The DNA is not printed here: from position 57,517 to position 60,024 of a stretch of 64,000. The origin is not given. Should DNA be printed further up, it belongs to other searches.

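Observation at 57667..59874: Sugar symporter with three cadherin/Ig-like domains inserted into a periplasmic loop, coupled to a cellobiose phosphorylase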

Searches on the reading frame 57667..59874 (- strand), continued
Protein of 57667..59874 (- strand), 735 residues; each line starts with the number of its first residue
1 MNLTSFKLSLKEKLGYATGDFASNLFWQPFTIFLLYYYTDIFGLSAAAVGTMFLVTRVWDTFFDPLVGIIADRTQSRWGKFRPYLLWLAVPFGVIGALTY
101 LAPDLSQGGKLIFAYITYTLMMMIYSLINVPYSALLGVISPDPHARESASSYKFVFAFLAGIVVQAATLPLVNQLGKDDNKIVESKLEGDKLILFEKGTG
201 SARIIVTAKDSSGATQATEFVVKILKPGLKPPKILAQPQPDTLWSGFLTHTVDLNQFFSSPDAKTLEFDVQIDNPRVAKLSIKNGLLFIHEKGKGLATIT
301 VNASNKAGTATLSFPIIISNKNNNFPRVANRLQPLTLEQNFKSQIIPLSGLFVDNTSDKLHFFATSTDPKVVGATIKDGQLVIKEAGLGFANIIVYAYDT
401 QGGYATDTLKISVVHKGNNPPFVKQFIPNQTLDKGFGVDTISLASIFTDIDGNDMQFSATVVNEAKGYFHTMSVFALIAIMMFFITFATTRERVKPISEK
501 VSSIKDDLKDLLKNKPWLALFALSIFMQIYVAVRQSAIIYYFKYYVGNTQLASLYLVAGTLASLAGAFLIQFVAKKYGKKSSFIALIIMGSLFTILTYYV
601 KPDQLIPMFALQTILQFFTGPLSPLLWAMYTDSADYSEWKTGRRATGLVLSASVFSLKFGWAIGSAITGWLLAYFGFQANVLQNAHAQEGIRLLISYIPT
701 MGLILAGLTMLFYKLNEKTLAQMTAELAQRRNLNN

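Call 48: search_protein_families(library=pfam, proteins=[L010:38-1834:+, L010:3212-4003:+, L010:4014-4652:+, L010:4834-5955:+, L010:8260-9237:+, L010:9234-10436:+, L010:10442-11647:+, L010:11859-13736:+], max_evalue=0.00001)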
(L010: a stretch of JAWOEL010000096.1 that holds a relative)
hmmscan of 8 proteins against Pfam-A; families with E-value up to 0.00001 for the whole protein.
L010:38-1834:+ (598 aa): 1 family
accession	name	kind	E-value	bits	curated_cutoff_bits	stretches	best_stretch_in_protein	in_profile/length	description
PF19838.5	LptD_2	-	1.9e-126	422.9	22.5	1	1-420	54-464/464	LptD protein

L010:3212-4003:+ (263 aa): 1 family
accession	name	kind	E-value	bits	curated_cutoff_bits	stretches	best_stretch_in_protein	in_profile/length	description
PF00218.27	IGPS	-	4.7e-78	262.3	27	1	4-252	1-251/254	Indole-3-glycerol phosphate synthase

L010:4014-4652:+ (212 aa): 1 family
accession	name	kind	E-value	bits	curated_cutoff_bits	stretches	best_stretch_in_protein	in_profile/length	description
PF00697.28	PRAI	-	2.9e-38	131.9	22.7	1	7-206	2-192/193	N-(5'phosphoribosyl)anthranilate (PRA) isomerase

L010:4834-5955:+ (373 aa): 0 families

L010:8260-9237:+ (325 aa): 1 family
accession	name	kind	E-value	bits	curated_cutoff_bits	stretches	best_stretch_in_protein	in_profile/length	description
PF04041.19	Glyco_hydro_130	-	2e-73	247.6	26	1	9-321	8-320/320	beta-1,4-mannooligosaccharide phosphorylase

L010:9234-10436:+ (400 aa): 1 family
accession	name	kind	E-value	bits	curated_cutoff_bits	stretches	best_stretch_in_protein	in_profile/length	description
PF04041.19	Glyco_hydro_130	-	1.1e-21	77.5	26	1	78-372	32-318/320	beta-1,4-mannooligosaccharide phosphorylase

L010:10442-11647:+ (401 aa): 1 family
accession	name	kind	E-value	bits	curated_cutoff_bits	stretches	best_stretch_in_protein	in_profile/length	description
PF07221.17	GlcNAc_2-epim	-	5.8e-40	138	23.4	1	36-385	2-343/347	N-acylglucosamine 2-epimerase (GlcNAc 2-epimerase)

L010:11859-13736:+ (625 aa): 1 family
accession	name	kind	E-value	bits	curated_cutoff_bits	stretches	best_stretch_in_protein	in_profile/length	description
PF18962.6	Por_Secre_tail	-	9.7e-06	26.2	27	1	560-624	7-71/75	Secretion system C-terminal sorting domain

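Call 66: predict_structure(alignment_id=A3)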
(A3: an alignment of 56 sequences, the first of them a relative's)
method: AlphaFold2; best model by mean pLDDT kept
length: 541 residues; sequences in the alignment: 56
mean_pLDDT: 79.5   pTM: 0.80
mean pLDDT of the five models: 79.5, 78.8, 77.3, 76.7, 75.6
residues with pLDDT >= 90: 104; 70-90: 316; 50-70: 118; < 50: 3
segments of 3 or more residues with pLDDT < 50: 1-3
pLDDT, mean of each block of 10 residues (from residue 1): 62 80 74 64 68 70 68 63 62 54 68 73 71 66 84 88 83 86 83 85 80 77 76 69 84 63 75 82 82 77 60 77 89 88 86 84 90 94 93 96 94 94 95 90 87 72 78 82 77 85 93 93 89 86 77
secondary structure, 60 per line:
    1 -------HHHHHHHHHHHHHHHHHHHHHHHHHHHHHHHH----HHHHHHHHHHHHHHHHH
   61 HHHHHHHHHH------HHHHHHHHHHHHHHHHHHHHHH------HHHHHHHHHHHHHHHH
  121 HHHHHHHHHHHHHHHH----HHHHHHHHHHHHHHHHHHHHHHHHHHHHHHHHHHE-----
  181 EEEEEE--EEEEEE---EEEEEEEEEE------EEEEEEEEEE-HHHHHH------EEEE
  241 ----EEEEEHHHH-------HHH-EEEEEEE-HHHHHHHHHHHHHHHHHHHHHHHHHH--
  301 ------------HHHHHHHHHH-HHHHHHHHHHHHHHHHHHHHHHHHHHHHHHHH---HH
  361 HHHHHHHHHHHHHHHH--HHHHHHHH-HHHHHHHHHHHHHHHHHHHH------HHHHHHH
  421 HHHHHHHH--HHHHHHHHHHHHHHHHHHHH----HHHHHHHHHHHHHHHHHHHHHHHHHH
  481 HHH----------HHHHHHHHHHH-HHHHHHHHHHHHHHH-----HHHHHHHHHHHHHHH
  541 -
elements in order: H8-39 H44-70 H77-98 H105-136 H141-174 E181-186 E189-194 E198-207 E214-223 H225-230 E237-240 E245-249 H250-253 E265-271 H273-298 H313-322 H324-355 H359-376 H379-386 H388-407 H414-428 H431-450 H455-483 H494-504 H506-520 H526-540

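Call 69: fold_search(model_id=the predicted structure, library=pdb)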
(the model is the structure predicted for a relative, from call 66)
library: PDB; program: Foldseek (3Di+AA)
matches with E <= 10: 684; with E <= 0.001: 286
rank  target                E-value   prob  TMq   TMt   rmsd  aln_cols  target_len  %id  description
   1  7l16                  1.2e-16  1.00  0.70  0.82   4.8       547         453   22  Crystal structure of sugar-bound melibiose permease MelB (released 2021-08-04)
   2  9oli_A                1.4e-16  1.00  0.70  0.83   4.0       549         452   21  Crystal structure of the melibiose-bound melibiose transporter (released 2026-02-04)
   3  9old                  1.9e-16  1.00  0.70  0.82   4.7       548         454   22  Crystal structure of alpha-NPG-bound D59C MelBSt (released 2026-02-04)
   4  8fq9                  6.2e-16  1.00  0.71  0.83   3.7       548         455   22  Crystal structure of a ligand-bound cation-site mutant D55C of a melibiose transporter (released 2024-06-05)
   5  7mjs_X                6.8e-14  1.00  0.69  0.80   6.5       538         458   17  Single-Particle Cryo-EM Structure of Major Facilitator Superfamily Domain containing 2A in complex with LPC-18:3 (released 2021-06-16)
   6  8d2t_A                8.7e-14  1.00  0.68  0.78   5.8       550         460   16  Zebrafish MFSD2A isoform B in inward open ligand-free conformation (released 2023-05-10)
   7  8d2s_A                1.3e-13  1.00  0.69  0.78   6.5       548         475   16  Zebrafish MFSD2A isoform B in inward open ligand bound conformation (released 2023-05-10)
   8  7n98                  1.5e-13  1.00  0.67  0.76   6.9       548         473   15  Cryo-EM structure of MFSD2A (released 2021-08-04)
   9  8t60_A                4.2e-13  1.00  0.65  0.82   4.4       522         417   21  CryoEM structure of an inward-facing MelBSt at a Na(+)-bound and sugar low-affinity conformation (released 2024-02-28)
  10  7oix_B                7.3e-13  1.00  0.69  0.82   5.3       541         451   15  Structure of thermostable human MFSD2A in complex with thermostable human Sync2 (released 2022-06-01)
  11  8ex5                  3.0e-07  1.00  0.57  0.72   5.7       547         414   11  Human S1P transporter Spns2 in an outward-facing open conformation (state 4) (released 2023-05-31)
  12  8rld                  3.1e-07  1.00  0.55  0.68   6.5       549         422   13  SPNS2:sfGFP hetero dimer assembled by Di-Gluebody - SPNS2 local refinement (released 2025-01-15)
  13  8jhq                  3.4e-07  1.00  0.55  0.65   5.9       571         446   13  Cryo-EM structure of human S1P transporter SPNS2 bound with S1P (released 2024-01-10)
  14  8rl8                  4.2e-07  1.00  0.56  0.70   6.4       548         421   14  SPNS2 in complex with homo Di-Gluebody GbD12 - SPNS2 local refinement (released 2025-01-15)
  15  3o7p                  4.3e-07  1.00  0.51  0.65   7.7       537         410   12  Crystal structure of the E.coli Fucose:proton symporter, FucP (N162A) (released 2010-09-15)
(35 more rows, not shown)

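Call 70: list_cluster_members(proteins=[P0061, P0084, P0011, P0043, P0079, P0007, P0028, P0071, P0021, P0010])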
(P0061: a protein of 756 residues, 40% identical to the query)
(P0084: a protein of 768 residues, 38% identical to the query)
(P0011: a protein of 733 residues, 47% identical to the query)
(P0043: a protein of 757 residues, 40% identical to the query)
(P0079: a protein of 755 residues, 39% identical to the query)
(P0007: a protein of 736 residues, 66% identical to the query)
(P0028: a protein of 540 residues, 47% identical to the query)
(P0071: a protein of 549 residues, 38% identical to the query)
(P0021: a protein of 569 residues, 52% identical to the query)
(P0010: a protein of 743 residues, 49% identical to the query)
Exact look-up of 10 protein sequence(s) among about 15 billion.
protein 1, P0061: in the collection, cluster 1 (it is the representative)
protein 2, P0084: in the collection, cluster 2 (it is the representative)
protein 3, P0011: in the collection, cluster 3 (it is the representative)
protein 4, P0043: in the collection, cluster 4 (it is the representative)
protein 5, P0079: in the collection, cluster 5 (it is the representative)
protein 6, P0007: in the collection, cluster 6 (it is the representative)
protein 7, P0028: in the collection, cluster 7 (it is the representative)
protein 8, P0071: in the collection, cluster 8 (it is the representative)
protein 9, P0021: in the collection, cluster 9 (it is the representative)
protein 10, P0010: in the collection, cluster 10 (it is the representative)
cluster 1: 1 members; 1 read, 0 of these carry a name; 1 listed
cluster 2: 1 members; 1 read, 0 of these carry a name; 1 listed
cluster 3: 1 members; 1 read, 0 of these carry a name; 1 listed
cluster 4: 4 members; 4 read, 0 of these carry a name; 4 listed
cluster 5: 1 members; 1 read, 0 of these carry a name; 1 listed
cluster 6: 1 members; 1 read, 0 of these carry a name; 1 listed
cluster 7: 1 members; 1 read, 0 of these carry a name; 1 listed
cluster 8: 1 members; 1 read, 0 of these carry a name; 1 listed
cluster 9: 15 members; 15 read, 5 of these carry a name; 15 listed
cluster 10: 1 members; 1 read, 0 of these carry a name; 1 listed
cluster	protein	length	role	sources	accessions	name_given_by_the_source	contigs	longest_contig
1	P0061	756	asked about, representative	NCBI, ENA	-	-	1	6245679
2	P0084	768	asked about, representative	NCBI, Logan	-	-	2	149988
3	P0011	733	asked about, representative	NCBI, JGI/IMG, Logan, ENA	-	-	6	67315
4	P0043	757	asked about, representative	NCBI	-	-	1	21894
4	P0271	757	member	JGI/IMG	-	-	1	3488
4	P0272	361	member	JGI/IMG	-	-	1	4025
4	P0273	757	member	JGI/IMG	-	-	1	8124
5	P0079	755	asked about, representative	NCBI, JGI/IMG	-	-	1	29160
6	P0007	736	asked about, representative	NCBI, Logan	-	-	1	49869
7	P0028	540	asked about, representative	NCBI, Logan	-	-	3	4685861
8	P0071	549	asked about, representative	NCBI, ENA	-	-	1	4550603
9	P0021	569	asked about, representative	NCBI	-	-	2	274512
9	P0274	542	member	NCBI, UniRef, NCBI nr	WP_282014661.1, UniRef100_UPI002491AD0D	MFS transporter [Marinifilum flexuosum] | MFS transporter n=1 Tax=Marinifilum flexuosum TaxID=1117708 RepID=UPI002491AD0D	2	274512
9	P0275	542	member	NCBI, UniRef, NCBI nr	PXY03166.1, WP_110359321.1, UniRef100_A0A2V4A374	sugar transporter [Marinifilum breve] | Sugar transporter n=1 Tax=Marinifilum breve TaxID=2184082 RepID=A0A2V4A374_9BACT | MFS transporter [Marinifilum breve]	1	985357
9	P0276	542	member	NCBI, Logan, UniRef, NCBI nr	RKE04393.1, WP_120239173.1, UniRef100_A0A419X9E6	MFS transporter [Marinifilum flexuosum] | GPH family glycoside/pentoside/hexuronide:cation symporter n=1 Tax=Marinifilum flexuosum ...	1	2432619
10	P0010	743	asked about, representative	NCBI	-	-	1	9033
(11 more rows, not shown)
